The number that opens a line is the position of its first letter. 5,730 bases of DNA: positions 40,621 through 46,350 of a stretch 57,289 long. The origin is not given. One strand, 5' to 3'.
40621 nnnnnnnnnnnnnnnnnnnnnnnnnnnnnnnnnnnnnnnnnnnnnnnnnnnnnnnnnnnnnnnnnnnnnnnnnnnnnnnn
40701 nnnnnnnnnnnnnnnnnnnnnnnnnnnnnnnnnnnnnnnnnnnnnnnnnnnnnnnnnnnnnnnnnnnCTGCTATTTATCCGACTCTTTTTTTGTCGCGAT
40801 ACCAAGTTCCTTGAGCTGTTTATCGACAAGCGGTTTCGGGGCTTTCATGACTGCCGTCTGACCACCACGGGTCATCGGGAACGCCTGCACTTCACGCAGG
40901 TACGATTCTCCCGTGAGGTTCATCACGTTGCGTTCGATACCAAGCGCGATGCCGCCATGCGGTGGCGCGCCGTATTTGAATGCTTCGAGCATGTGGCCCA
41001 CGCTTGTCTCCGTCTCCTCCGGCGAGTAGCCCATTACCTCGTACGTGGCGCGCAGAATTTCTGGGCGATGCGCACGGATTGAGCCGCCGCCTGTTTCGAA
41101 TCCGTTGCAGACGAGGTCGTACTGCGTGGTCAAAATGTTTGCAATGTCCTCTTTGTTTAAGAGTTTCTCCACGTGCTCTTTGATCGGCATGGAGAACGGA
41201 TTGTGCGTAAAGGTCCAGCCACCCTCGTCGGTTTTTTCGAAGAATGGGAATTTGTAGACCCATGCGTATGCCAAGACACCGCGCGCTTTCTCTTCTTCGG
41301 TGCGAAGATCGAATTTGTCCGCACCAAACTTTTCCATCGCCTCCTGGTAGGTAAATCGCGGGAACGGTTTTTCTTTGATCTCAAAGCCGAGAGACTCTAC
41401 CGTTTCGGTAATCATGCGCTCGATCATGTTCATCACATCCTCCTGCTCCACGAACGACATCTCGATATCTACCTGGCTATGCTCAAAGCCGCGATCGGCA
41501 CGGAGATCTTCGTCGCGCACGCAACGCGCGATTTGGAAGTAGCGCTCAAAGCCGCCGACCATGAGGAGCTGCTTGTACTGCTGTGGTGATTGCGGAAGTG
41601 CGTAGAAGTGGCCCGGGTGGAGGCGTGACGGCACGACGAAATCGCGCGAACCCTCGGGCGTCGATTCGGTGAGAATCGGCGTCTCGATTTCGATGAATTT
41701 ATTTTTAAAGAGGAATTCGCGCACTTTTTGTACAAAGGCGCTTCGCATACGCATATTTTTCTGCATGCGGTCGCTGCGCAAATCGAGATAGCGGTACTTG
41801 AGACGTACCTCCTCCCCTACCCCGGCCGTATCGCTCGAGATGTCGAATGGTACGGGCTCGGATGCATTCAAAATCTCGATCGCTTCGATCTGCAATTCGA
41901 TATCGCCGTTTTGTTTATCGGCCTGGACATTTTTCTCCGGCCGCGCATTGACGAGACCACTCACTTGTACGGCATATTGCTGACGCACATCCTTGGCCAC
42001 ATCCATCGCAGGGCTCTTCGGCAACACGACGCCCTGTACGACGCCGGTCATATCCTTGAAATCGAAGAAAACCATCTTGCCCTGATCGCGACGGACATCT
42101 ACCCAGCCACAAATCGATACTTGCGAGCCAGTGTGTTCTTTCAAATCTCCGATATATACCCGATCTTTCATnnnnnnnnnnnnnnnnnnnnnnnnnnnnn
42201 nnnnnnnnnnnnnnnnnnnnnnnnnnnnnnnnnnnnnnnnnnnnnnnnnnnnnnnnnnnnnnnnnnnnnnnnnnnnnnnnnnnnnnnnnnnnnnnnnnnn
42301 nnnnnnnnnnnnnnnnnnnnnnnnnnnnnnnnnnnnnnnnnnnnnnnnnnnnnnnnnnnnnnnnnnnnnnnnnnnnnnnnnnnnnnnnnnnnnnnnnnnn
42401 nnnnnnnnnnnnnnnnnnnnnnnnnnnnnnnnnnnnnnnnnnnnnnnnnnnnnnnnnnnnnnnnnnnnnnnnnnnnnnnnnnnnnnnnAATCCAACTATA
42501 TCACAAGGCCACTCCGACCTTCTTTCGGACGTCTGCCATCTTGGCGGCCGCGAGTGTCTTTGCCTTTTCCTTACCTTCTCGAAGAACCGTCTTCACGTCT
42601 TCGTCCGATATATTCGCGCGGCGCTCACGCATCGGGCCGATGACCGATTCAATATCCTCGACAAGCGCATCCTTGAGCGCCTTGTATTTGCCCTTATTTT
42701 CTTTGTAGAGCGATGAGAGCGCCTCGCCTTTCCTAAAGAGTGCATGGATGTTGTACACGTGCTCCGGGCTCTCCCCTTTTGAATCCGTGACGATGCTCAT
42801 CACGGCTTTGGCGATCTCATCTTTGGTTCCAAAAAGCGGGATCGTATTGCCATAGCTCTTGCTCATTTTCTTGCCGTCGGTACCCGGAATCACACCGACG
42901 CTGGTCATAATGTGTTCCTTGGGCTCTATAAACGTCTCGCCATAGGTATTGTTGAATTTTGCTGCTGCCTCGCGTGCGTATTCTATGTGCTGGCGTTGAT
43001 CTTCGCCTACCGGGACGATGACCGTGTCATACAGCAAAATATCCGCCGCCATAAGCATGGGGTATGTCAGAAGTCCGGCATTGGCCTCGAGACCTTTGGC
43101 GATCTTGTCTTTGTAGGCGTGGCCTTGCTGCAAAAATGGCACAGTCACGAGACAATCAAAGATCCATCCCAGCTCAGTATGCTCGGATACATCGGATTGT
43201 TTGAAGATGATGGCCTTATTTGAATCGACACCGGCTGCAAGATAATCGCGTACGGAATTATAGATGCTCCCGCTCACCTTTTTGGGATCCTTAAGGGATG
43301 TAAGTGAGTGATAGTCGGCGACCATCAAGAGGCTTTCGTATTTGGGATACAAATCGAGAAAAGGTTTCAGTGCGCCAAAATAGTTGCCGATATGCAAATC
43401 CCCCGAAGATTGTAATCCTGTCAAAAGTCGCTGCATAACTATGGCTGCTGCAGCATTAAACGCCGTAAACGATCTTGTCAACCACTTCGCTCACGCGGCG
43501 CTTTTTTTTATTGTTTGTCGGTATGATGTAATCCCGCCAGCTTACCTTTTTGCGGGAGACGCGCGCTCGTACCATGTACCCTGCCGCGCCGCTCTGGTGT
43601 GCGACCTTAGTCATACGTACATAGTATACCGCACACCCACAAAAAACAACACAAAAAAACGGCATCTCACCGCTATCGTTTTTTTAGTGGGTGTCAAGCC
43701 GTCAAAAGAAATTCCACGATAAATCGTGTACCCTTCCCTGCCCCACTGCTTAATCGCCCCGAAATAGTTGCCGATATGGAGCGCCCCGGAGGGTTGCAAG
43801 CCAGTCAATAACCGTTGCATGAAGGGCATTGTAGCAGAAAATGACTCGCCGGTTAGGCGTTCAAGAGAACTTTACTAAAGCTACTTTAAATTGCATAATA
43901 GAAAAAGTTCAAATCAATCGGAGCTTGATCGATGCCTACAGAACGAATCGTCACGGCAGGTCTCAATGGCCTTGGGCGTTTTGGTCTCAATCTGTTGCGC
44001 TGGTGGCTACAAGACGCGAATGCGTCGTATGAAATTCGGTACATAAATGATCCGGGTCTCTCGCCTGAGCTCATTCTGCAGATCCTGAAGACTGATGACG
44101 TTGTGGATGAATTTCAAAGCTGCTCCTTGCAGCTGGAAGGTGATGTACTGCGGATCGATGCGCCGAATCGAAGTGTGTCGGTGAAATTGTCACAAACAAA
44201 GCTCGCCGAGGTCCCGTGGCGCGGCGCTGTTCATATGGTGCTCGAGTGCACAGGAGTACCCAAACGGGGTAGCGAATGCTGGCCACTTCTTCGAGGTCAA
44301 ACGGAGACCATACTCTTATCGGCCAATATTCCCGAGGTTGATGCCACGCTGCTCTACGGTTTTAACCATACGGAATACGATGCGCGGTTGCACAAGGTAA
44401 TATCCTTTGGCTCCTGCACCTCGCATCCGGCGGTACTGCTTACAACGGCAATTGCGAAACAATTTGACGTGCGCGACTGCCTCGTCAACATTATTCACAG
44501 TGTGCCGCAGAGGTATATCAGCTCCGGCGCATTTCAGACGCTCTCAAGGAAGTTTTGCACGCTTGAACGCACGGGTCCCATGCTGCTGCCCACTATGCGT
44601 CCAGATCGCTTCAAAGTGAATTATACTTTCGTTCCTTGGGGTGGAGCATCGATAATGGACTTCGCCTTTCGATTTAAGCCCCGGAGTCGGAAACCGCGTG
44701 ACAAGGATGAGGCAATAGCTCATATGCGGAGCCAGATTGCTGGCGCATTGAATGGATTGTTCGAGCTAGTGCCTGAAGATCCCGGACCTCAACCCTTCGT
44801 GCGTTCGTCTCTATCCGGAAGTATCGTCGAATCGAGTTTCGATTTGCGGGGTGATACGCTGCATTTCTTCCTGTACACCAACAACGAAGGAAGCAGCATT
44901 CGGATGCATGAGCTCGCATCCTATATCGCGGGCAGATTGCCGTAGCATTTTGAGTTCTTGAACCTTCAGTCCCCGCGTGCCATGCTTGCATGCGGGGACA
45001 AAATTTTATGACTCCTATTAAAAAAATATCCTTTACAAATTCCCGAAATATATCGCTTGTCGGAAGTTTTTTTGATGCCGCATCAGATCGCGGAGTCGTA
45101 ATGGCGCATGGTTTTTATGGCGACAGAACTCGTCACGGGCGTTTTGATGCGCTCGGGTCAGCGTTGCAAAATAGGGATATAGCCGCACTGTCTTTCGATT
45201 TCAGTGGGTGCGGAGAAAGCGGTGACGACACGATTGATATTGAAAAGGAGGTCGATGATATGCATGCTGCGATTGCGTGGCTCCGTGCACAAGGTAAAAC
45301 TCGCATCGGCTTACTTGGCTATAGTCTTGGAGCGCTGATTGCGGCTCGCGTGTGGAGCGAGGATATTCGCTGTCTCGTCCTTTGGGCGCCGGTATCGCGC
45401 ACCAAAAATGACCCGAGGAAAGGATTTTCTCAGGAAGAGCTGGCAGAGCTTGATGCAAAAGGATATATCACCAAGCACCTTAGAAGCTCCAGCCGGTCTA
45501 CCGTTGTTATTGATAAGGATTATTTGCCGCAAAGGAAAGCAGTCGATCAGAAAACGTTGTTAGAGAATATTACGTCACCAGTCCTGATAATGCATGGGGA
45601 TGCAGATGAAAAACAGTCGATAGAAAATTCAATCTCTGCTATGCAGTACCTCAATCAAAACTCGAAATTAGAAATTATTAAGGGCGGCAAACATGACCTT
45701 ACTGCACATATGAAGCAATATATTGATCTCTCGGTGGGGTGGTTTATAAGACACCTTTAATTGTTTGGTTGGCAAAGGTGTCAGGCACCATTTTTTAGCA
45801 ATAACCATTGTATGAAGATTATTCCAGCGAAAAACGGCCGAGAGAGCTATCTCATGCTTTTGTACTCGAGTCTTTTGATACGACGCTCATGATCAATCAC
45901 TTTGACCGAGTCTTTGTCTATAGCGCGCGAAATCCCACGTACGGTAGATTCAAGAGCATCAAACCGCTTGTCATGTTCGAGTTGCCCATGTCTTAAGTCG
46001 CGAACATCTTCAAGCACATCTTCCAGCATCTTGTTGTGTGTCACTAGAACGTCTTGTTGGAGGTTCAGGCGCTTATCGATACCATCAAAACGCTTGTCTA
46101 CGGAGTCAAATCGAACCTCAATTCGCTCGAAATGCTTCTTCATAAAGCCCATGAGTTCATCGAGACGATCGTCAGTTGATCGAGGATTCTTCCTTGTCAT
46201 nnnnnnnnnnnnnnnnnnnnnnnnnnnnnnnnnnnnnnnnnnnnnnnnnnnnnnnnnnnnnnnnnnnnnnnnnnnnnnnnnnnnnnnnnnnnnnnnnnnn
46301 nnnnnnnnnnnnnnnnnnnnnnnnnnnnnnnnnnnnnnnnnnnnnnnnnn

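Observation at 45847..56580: Twelve-gene unidirectional low-GC island with foreign expression signals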

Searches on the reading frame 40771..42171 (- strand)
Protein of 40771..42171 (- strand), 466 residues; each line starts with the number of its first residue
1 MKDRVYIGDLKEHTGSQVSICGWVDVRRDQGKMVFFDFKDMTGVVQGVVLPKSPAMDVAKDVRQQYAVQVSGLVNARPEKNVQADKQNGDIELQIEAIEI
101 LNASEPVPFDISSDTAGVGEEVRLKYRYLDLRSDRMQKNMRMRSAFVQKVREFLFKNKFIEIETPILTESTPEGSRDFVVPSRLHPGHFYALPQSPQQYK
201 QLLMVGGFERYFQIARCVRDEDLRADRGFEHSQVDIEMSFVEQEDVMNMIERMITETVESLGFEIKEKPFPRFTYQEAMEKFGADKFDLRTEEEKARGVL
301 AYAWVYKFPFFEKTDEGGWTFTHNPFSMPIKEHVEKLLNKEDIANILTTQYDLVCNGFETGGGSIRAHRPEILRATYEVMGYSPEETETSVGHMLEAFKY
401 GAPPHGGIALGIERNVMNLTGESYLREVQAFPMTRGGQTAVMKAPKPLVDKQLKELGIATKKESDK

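Call 5: search_protein_families(library=pfam, proteins=[window:40771-42171:-], max_evalue=0.01)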
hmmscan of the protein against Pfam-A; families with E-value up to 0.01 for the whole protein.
window:40771-42171:- (466 aa): 2 families
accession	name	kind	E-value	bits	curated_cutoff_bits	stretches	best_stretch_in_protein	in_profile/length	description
PF00152.25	tRNA-synt_2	-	2.5e-108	362.2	25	1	120-434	2-307/308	tRNA synthetases class II (D, K and N)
PF01336.31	tRNA_anti-codon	-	9.3e-15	54.8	27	1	18-101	1-75/75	OB-fold nucleic acid binding domain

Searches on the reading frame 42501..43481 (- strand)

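Call 5: search_protein_families(library=pfam, proteins=[window:42501-43481:-], max_evalue=0.01)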
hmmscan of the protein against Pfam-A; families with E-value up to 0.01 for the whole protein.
window:42501-43481:- (326 aa): 1 family
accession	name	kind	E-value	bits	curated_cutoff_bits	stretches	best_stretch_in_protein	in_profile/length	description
PF00579.31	tRNA-synt_1b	-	4.6e-52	177.6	21.1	1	18-275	7-268/292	tRNA synthetases class I (W and Y)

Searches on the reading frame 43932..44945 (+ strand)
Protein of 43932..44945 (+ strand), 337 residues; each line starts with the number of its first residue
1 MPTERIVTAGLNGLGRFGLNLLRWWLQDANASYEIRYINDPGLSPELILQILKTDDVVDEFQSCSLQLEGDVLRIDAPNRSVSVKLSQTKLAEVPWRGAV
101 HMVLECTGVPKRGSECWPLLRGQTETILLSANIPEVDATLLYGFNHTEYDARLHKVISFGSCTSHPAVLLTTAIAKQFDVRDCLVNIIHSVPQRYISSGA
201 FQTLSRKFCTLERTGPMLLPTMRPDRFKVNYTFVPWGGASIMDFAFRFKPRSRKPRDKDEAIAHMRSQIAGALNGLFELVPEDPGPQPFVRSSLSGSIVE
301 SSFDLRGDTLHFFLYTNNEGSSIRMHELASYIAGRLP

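Call 5: search_protein_families(library=pfam, proteins=[window:43932-44945:+], max_evalue=0.01)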
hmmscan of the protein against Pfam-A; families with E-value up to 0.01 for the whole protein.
window:43932-44945:+ (337 aa): 1 family
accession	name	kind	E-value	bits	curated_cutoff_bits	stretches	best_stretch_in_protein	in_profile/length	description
PF00044.30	Gp_dh_N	-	2.7e-10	40.9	31.7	1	10-109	4-97/101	Glyceraldehyde 3-phosphate dehydrogenase, NAD binding domain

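Call 26: search_protein_families(library=ncbifam, proteins=[window:43932-44945:+], max_evalue=1)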
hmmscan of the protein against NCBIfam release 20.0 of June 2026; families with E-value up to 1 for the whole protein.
window:43932-44945:+ (337 aa): 8 families
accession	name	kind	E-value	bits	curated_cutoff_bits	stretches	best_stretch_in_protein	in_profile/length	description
TIGR01534.1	GAPDH-I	equivalog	4.1e-23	82.1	367.2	1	10-191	3-184/330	type I glyceraldehyde-3-phosphate dehydrogenase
NF033735.1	G3PDH_Arsen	exception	1.2e-18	67.7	450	1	10-192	2-178/323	ArsJ-associated glyceraldehyde-3-phosphate dehydrogenase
NF010058.0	PRK13535.1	equivalog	8.4e-17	61.3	539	1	8-191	4-184/339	erythrose-4-phosphate dehydrogenase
TIGR01532.1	E4PD_g-proteo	equivalog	3.6e-14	52.8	530.55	1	10-191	3-181/325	erythrose-4-phosphate dehydrogenase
NF005830.0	PRK07729.1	equivalog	9.1e-13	47.8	546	1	9-190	5-180/343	glyceraldehyde-3-phosphate dehydrogenase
NF005641.0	PRK07403.1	equivalog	1.2e-12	47.7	616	1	9-190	4-182/337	type I glyceraldehyde-3-phosphate dehydrogenase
NF006512.0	PRK08955.1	equivalog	1.3e-10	41.1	563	1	8-192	4-182/334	glyceraldehyde-3-phosphate dehydrogenase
NF006139.0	PRK08289.1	equivalog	0.028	13.1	431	1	139-190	268-318/480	glyceraldehyde-3-phosphate dehydrogenase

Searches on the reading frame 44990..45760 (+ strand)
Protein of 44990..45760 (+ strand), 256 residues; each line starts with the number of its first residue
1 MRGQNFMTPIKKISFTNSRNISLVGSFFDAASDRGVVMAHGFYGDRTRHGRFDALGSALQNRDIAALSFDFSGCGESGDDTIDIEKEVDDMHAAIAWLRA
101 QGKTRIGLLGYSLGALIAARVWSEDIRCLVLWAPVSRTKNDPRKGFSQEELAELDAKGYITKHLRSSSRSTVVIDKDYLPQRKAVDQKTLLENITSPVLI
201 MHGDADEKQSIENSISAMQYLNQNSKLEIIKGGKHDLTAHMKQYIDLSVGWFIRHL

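Call 5: search_protein_families(library=pfam, proteins=[window:44990-45760:+], max_evalue=0.01)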
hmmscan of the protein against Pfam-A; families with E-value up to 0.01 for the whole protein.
window:44990-45760:+ (256 aa): 10 families
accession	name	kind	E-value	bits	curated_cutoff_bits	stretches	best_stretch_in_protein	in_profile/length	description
PF12146.15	Hydrolase_4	-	2.7e-16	60.1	27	2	34-142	5-119/239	Serine aminopeptidase, S33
PF12697.13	Abhydrolase_6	-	3.4e-13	51.2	26.3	1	36-243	1-213/217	Alpha/beta hydrolase family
PF00561.26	Abhydrolase_1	-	5.5e-10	39.8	25.8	1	36-134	3-102/245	alpha/beta hydrolase fold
PF20408.4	Abhydrolase_11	-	4.8e-08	33.4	27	1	188-241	120-171/193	Alpha/beta hydrolase domain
PF02129.25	Peptidase_S15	-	5.1e-06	26.8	23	0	67-136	55-127/262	X-Pro dipeptidyl-peptidase (S15 family)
PF00326.27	Peptidase_S9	-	3.5e-05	23.8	22.6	1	85-251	42-205/213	Prolyl oligopeptidase family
PF01738.24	DLH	-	0.00046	20.3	21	0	85-125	75-118/217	Dienelactone hydrolase family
PF07859.19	Abhydrolase_3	-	0.0027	17.9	25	1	86-151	47-122/210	alpha/beta hydrolase fold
PF20434.5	BD-FAE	-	0.0028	17.6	26.8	0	171-216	162-210/215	BD-FAE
PF08840.17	BAAT_C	-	0.0076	16.8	20.9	0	93-221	8-140/210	BAAT / Acyl-CoA thioester hydrolase C terminal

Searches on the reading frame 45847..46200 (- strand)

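Call 4: search_protein_families(library=pfam, proteins=[window:45847-46200:-], max_evalue=0.01)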
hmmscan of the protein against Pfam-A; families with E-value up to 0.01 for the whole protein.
window:45847-46200:- (117 aa): 3 families
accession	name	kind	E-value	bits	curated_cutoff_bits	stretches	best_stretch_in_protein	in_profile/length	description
PF13874.11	Nup54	-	0.0013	19.2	30.5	1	38-87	31-81/140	Nucleoporin complex subunit 54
PF05816.16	TelA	-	0.0034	17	30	1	12-68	73-129/332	Toxic anion resistance protein (TelA)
PF17282.7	DUF5347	-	0.0059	17.3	25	1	33-82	4-53/101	Family of unknown function (DUF5347)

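Call 26: search_protein_families(library=ncbifam, proteins=[window:45847-46200:-], max_evalue=1)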
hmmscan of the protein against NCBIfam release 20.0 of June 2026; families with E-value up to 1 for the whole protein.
window:45847-46200:- (117 aa): 4 families
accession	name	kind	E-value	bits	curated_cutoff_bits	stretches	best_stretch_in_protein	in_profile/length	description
NF048001.1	GTP_morpho_1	equivalog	0.0057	16.4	50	1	18-47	20-49/70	GTA head formation protein, RCAP_rcc01685 family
TIGR03621.1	F420_MSMEG_2516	subfamily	0.014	14.5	213.15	1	18-55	95-132/295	TIGR03621 family F420-dependent LLM class oxidoreductase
TIGR04523.1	Mplasa_alph_rch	subfamily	0.019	12.9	270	1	21-113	530-624/745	helix-rich protein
NF053525.1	thylo_ssr2422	subfamily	0.14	12.6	38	0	54-82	20-48/77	ssr2422 family thylakoid membrane protein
